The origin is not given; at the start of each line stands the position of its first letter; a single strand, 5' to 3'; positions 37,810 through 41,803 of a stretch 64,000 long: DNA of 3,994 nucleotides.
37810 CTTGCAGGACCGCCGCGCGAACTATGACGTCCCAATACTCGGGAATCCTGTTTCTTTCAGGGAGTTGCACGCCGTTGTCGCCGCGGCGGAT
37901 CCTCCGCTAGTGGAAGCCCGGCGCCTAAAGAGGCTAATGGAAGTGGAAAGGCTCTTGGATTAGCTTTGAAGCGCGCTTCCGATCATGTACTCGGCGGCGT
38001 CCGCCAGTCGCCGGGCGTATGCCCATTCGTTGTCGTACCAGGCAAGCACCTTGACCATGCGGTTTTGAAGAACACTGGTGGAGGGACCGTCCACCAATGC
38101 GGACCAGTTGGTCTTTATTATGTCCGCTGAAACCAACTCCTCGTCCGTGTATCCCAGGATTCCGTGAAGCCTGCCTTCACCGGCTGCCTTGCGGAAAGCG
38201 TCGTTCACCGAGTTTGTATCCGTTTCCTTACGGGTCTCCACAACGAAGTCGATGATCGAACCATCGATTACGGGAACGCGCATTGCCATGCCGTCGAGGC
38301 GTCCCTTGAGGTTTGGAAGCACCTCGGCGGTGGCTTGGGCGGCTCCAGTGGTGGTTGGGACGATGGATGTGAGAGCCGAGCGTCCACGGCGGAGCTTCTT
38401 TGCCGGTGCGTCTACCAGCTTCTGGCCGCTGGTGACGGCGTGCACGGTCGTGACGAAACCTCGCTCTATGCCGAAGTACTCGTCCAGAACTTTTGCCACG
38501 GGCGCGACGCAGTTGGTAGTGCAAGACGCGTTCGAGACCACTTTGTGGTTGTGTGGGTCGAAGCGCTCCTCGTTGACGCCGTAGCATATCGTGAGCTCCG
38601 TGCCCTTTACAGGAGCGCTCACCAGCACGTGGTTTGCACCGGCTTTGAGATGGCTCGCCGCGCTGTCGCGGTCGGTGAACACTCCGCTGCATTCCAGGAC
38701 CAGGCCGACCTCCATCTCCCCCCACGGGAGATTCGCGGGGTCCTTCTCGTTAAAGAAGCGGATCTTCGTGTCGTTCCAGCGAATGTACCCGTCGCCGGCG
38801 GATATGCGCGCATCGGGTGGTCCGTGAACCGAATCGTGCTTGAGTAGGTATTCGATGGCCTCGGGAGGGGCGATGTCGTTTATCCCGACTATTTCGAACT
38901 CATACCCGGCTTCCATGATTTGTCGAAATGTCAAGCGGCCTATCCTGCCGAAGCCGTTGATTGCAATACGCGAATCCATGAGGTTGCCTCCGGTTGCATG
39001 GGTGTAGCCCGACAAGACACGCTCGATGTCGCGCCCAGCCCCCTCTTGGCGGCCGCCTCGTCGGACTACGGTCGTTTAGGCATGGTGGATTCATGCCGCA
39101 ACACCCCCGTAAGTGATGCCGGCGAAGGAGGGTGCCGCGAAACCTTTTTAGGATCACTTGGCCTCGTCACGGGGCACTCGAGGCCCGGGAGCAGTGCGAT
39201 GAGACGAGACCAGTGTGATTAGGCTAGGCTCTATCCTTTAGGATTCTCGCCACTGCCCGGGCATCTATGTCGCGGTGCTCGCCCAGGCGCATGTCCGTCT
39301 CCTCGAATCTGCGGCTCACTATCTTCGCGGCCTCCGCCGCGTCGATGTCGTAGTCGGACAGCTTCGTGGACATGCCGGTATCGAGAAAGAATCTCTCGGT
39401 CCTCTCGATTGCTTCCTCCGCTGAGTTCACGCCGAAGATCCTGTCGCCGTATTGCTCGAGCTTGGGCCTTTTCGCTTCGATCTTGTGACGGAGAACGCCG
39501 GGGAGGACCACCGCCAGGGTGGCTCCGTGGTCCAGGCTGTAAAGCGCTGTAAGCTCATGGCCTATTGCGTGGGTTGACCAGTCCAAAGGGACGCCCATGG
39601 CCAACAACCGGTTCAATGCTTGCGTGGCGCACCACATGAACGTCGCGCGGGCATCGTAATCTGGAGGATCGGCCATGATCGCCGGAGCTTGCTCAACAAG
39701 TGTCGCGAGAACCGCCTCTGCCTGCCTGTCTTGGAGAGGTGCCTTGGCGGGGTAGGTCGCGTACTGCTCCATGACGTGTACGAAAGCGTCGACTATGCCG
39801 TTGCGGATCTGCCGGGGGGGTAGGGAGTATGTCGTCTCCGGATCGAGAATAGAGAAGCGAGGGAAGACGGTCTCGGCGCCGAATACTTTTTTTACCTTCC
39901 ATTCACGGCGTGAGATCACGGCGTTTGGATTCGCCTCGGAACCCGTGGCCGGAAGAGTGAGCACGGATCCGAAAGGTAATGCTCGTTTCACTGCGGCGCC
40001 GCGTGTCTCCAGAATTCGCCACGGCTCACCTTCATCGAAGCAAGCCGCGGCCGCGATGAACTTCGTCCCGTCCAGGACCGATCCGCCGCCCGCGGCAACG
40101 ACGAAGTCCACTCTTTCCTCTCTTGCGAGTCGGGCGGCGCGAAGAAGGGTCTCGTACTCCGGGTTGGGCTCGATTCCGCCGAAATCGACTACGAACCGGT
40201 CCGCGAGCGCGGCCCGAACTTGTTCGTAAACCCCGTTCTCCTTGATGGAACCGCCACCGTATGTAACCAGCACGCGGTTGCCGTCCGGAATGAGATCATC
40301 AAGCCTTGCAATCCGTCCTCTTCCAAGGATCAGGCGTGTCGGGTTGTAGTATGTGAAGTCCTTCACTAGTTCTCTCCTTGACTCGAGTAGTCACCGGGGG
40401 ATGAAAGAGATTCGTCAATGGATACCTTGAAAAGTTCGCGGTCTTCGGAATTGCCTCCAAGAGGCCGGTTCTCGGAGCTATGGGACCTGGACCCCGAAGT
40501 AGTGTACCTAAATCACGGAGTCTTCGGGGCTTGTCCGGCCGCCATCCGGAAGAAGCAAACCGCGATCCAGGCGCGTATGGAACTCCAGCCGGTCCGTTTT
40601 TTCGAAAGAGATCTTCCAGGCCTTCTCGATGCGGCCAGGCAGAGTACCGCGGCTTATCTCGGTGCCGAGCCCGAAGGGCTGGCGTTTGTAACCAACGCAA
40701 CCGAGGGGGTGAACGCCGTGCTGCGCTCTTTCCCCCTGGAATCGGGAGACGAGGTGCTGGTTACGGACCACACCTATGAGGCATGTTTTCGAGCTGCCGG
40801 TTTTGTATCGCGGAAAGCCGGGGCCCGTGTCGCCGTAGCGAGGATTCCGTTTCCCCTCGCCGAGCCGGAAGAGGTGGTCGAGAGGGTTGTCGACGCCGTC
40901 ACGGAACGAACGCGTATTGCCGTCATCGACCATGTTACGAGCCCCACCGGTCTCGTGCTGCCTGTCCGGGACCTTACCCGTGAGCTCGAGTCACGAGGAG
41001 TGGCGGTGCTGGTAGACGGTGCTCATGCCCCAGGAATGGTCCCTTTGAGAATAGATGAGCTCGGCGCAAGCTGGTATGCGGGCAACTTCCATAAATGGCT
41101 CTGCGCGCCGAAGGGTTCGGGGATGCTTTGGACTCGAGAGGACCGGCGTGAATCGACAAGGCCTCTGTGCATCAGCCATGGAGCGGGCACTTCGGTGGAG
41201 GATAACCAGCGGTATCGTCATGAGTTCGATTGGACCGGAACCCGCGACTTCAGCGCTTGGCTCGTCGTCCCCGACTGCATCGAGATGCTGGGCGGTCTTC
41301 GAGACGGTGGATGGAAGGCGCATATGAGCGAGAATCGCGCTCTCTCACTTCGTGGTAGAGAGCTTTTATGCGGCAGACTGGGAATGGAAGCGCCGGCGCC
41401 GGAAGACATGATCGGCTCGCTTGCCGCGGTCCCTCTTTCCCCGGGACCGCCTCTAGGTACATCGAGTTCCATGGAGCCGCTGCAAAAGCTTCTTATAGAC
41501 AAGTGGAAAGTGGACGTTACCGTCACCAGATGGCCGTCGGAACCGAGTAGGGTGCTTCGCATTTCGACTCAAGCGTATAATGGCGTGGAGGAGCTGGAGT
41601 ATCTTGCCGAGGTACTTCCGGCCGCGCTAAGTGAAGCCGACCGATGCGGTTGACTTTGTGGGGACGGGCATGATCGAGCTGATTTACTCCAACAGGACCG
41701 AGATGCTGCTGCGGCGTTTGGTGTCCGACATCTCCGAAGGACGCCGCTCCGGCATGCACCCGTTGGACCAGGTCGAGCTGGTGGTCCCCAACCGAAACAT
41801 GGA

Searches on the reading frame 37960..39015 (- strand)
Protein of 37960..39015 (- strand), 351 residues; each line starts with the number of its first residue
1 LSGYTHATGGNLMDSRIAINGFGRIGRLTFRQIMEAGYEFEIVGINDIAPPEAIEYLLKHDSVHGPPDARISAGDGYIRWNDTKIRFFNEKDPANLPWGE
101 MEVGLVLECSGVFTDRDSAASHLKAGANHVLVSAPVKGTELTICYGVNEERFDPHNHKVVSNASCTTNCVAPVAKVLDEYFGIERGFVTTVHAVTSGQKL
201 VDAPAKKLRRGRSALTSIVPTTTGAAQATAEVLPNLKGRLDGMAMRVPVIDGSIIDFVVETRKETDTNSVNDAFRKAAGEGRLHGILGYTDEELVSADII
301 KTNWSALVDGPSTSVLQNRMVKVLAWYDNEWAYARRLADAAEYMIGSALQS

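Call 21: search_protein_families(library=pfam, proteins=[window:37960-39015:-], max_evalue=0.001)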
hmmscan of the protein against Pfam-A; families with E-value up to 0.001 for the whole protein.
window:37960-39015:- (351 aa): 2 families
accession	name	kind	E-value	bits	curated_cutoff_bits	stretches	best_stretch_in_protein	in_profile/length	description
PF02800.25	Gp_dh_C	-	4.1e-57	192.6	24.4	1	170-327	1-158/158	Glyceraldehyde 3-phosphate dehydrogenase, C-terminal domain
PF00044.30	Gp_dh_N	-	3.4e-33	114.4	31.7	1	16-115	2-100/101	Glyceraldehyde 3-phosphate dehydrogenase, NAD binding domain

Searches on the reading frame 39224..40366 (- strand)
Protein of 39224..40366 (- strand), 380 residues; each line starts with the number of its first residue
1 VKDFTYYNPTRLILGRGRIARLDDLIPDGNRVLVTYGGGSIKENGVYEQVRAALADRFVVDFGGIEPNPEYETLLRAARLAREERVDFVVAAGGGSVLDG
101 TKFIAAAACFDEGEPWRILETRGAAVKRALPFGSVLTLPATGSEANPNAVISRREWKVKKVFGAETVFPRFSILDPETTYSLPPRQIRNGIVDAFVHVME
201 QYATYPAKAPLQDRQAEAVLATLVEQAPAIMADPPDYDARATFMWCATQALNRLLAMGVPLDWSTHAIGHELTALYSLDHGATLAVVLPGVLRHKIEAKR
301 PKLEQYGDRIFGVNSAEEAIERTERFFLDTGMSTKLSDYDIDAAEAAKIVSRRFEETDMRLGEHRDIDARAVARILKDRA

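Call 21: search_protein_families(library=pfam, proteins=[window:39224-40366:-], max_evalue=0.001)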
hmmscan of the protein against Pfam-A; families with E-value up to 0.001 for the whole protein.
window:39224-40366:- (380 aa): 3 families
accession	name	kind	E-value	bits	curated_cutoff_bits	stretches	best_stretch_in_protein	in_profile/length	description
PF00465.25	Fe-ADH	-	3.2e-38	131.4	31.3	1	9-176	1-168/168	Iron-containing alcohol dehydrogenase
PF25137.1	ADH_Fe_C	-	4.1e-30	105.4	27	1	191-378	5-192/194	Fe-containing alcohol dehydrogenase family, C-terminal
PF13685.12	Fe-ADH_2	-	3.5e-06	27.5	28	1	19-107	7-96/149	Iron-containing alcohol dehydrogenase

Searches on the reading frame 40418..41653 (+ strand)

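Call 3: search_protein_families(library=pfam, proteins=[window:40418-41653:+], max_evalue=0.01)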
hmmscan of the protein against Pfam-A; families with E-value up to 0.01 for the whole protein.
window:40418-41653:+ (411 aa): 4 families
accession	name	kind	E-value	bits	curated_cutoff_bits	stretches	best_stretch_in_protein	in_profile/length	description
PF00266.25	Aminotran_5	-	3.8e-25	89.1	21.5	1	70-290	45-267/371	Aminotransferase class-V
PF01041.23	DegT_DnrJ_EryC1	-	2.8e-07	30.6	19.8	1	77-269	33-214/360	DegT/DnrJ/EryC1/StrS aminotransferase family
PF00155.27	Aminotran_1_2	-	2.9e-07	30.4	19.7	1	69-207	43-192/361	Aminotransferase class I and II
PF01053.26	Cys_Met_Meta_PP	-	0.00035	19.7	27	1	102-207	84-180/381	Cys/Met metabolism PLP-dependent enzyme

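Call 4: search_protein_families(library=ncbifam, proteins=[window:40418-41653:+], max_evalue=0.01)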
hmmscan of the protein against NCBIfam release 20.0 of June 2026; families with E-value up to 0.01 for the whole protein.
window:40418-41653:+ (411 aa): 33 families (the best 25 are shown)
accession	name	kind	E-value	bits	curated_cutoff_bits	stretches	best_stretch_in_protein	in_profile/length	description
TIGR01979.1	sufS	subfamily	2.5e-21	76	475.1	1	71-251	65-245/403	SufS family cysteine desulfurase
NF051467.1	peri_mod_PvdN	equivalog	3.4e-21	75.4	650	1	17-253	42-291/425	pyoverdine-tailoring periplasmic protein PvdN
TIGR01977.1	am_tr_V_EF2568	hypoth_equivalog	3.1e-18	66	377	1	72-251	48-222/376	cysteine desulfurase family protein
NF041166.1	f2_encap_cargo1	exception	9e-17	61.4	800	1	71-250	292-471/623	family 2A encapsulin nanocompartment cargo protein cysteine desulfurase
NF006791.0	PRK09295.1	equivalog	2.1e-14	53.4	661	1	70-249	69-248/406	cysteine desulfurase SufS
TIGR04343.1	egtE_PLP_lyase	equivalog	6.9e-13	48.1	400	1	69-253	55-229/370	ergothioneine biosynthesis PLP-dependent enzyme EgtE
NF008126.0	PRK10874.1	equivalog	8.9e-13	48.1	607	1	70-249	65-244/401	cysteine desulfurase CsdA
NF040779.1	Sec_lyase_SclA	exception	9.4e-13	47.8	525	1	72-259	47-230/378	selenocysteine lyase SclA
TIGR01976.1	am_tr_V_VC1184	hypoth_equivalog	2.5e-11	43.5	352.35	1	65-251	58-243/401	cysteine desulfurase-like protein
TIGR03392.1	FeS_syn_CsdA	equivalog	2.7e-11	43.3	493.6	1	71-248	63-240/398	cysteine desulfurase CsdA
TIGR03402.1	FeS_nifS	equivalog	4.6e-11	42.1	530.75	1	68-242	42-213/379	cysteine desulfurase NifS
TIGR03235.1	DNA_S_dndA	equivalog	1.3e-08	34.5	480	1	71-258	45-231/353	cysteine desulfurase DndA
NF006810.0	PRK09331.1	subfamily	2.1e-07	30.1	301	1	78-245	75-241/397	Sep-tRNA:Cys-tRNA synthetase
NF002806.0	PRK02948.1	subfamily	2.8e-07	29.9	304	1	69-242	44-215/381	IscS subfamily cysteine desulfurase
NF010611.0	PRK14012.1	equivalog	3.9e-07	29.3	548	1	70-257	53-236/406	IscS subfamily cysteine desulfurase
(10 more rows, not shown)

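Call 72: search_protein_families(library=padloc, proteins=[window:40418-41650:+], max_evalue=0.01)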
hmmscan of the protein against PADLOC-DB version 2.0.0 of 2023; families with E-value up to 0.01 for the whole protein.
window:40418-41650:+ (411 aa): 2 families
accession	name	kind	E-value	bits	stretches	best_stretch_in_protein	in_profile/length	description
PDLC02759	SspA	-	1.3e-14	52.3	1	70-257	43-226/374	SspA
PDLC02657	DndA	-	9.7e-14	49.5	1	70-256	45-227/372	DndA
